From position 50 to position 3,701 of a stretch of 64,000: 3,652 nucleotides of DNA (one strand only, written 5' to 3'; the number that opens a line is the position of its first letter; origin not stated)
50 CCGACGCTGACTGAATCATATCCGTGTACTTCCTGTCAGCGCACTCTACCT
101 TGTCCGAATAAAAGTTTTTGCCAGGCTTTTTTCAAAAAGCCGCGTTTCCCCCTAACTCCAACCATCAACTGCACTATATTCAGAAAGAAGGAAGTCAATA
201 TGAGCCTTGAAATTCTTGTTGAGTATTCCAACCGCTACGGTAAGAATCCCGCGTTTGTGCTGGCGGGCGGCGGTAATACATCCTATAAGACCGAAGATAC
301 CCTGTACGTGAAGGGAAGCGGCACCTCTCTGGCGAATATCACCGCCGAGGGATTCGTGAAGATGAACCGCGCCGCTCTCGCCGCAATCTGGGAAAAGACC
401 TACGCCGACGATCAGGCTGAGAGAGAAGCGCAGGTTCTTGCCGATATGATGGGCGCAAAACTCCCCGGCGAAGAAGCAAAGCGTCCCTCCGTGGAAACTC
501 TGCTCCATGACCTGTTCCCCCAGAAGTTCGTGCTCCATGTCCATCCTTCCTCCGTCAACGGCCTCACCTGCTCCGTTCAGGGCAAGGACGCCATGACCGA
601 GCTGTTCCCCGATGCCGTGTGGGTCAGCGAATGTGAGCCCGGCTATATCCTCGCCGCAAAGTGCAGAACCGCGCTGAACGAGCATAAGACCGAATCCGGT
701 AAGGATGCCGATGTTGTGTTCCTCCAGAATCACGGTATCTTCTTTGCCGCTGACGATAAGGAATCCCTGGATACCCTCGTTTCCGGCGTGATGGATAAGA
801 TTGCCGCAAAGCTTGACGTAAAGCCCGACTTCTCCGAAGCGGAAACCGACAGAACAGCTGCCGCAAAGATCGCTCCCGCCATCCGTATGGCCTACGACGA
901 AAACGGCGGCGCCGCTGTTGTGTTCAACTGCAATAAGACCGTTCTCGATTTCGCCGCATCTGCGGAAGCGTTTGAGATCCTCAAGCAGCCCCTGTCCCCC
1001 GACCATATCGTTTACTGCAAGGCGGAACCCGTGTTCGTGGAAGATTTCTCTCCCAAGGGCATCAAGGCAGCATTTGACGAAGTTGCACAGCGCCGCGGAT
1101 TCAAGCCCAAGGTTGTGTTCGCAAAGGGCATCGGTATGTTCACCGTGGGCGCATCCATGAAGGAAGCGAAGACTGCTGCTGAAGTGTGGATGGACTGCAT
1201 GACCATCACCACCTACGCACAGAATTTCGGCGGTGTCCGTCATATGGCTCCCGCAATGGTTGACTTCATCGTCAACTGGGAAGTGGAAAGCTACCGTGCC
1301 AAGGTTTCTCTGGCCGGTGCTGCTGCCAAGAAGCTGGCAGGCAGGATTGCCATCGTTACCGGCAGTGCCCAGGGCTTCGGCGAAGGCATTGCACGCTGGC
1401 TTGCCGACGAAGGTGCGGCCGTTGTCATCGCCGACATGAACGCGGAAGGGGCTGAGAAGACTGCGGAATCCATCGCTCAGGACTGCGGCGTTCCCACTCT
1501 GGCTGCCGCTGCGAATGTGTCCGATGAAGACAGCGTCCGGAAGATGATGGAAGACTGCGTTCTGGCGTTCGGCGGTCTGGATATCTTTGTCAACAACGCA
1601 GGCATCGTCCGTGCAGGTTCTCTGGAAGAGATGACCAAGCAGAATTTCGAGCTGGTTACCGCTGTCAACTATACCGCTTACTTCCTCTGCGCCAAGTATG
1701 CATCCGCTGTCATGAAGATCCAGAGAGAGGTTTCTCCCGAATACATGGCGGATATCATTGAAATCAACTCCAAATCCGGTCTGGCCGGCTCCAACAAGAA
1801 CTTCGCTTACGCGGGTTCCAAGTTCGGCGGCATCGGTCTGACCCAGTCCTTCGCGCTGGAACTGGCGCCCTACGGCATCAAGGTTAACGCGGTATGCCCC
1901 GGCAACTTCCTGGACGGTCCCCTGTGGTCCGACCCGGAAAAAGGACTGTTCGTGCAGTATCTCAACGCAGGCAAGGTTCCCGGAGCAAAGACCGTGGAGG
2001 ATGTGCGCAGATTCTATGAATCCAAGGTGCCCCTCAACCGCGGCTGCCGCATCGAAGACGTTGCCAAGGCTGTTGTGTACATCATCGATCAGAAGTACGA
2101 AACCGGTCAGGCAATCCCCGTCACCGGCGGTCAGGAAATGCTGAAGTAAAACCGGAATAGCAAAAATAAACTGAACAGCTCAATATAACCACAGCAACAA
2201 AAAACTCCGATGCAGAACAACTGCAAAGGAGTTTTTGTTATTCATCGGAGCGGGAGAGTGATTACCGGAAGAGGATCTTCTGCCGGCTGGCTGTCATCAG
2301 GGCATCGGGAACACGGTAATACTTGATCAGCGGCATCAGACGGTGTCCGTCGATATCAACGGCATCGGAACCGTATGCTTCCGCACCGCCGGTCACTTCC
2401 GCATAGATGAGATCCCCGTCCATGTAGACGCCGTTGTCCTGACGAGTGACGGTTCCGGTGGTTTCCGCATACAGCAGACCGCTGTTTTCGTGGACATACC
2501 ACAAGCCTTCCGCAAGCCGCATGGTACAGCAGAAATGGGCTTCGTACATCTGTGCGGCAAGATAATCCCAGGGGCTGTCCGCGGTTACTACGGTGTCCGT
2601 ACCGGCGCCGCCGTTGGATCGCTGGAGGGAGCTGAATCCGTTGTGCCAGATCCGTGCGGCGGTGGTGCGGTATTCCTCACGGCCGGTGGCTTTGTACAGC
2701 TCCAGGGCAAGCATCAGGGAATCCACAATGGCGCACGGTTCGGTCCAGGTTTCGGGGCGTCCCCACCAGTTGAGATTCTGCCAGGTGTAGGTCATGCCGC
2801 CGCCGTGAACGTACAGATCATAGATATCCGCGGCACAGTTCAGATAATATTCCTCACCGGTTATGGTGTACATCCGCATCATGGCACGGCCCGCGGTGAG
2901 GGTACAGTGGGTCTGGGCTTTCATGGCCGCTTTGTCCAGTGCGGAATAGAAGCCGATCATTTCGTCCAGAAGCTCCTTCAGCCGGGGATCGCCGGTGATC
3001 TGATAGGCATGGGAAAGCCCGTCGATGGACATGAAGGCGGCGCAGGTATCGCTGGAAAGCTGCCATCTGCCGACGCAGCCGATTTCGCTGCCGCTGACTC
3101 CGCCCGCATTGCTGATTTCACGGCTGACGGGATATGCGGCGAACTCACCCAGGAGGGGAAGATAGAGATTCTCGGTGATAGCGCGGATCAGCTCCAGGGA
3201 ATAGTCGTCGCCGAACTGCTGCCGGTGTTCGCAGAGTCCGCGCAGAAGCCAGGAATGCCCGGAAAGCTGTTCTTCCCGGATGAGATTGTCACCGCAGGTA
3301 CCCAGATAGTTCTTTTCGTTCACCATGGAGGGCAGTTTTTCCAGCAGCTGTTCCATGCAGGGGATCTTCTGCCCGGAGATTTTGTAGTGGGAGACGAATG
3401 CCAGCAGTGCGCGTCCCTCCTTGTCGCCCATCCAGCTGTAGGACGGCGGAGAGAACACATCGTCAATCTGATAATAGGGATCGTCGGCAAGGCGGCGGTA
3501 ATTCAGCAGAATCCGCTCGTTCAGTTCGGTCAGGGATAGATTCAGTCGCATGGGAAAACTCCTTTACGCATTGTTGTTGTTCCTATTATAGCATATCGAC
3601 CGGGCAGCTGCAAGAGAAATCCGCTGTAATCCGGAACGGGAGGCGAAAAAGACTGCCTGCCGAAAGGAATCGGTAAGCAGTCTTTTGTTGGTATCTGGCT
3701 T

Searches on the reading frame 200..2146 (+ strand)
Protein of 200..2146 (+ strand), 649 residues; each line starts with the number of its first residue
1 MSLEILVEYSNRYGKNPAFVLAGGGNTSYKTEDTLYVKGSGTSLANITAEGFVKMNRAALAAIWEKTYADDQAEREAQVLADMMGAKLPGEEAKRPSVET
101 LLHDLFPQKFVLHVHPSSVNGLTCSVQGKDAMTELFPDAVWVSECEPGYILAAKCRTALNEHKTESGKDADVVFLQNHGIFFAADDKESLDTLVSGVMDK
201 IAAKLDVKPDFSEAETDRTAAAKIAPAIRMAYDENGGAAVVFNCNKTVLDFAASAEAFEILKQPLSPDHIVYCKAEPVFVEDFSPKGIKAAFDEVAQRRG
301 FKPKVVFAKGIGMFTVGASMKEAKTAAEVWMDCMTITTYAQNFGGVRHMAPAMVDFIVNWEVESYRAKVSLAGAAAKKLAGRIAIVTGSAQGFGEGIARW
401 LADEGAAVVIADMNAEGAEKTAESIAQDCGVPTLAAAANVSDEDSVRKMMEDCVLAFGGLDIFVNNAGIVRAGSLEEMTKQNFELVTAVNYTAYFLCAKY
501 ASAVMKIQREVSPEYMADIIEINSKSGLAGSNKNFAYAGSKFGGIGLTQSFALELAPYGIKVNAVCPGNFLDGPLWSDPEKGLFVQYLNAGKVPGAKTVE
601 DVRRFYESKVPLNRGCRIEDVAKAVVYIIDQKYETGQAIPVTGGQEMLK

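Call 74: search_protein_families(library=pfam, proteins=[window:200-2146:+], max_evalue=0.001)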
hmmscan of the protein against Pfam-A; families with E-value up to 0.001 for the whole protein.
window:200-2146:+ (649 aa): 5 families
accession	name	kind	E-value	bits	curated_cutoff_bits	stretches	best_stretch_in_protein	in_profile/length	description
PF00106.31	adh_short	-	1.6e-45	155.5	26.6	1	383-570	2-182/195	short chain dehydrogenase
PF13561.12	adh_short_C2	-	8.7e-45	153.6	27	1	388-568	1-174/236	Enoyl-(Acyl carrier protein) reductase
PF00596.27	Aldolase_II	-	2.5e-17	63.8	22.2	1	17-186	13-164/183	Class II Aldolase and Adducin N-terminal domain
PF08659.16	KR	-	2.4e-10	41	22.6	1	385-492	4-114/180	KR domain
PF23441.1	SDR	-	0.00039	20.3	27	0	376-645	2-255/258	SDR-like rossmann domain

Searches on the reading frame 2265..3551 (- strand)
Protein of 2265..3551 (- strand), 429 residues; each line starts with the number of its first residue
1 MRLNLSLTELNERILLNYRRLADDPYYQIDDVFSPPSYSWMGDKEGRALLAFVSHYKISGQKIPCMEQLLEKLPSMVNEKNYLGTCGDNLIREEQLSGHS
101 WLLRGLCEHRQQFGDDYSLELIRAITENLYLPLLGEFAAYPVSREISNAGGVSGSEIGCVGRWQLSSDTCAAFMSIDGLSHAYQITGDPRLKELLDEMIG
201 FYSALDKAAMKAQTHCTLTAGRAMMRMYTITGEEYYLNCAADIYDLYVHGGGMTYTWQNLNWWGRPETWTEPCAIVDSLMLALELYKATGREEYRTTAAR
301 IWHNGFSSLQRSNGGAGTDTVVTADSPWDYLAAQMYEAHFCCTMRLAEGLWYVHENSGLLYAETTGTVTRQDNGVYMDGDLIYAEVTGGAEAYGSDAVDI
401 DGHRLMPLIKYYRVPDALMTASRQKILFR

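Call 19: search_protein_families(library=pfam, proteins=[window:2265-3551:-], max_evalue=0.01)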
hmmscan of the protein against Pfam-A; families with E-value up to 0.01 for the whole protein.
window:2265-3551:- (429 aa): 2 families
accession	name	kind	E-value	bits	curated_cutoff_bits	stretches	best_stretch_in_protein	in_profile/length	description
PF07944.18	Beta-AFase-like_GH127_cat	-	6.6e-08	32.4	24.9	1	172-304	127-257/376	Beta-L-arabinofuranosidase, GH127 catalytic domain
PF06662.19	C5-epim_C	-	0.0014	18.6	23.3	1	223-311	37-128/188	D-glucuronyl C5-epimerase C-terminus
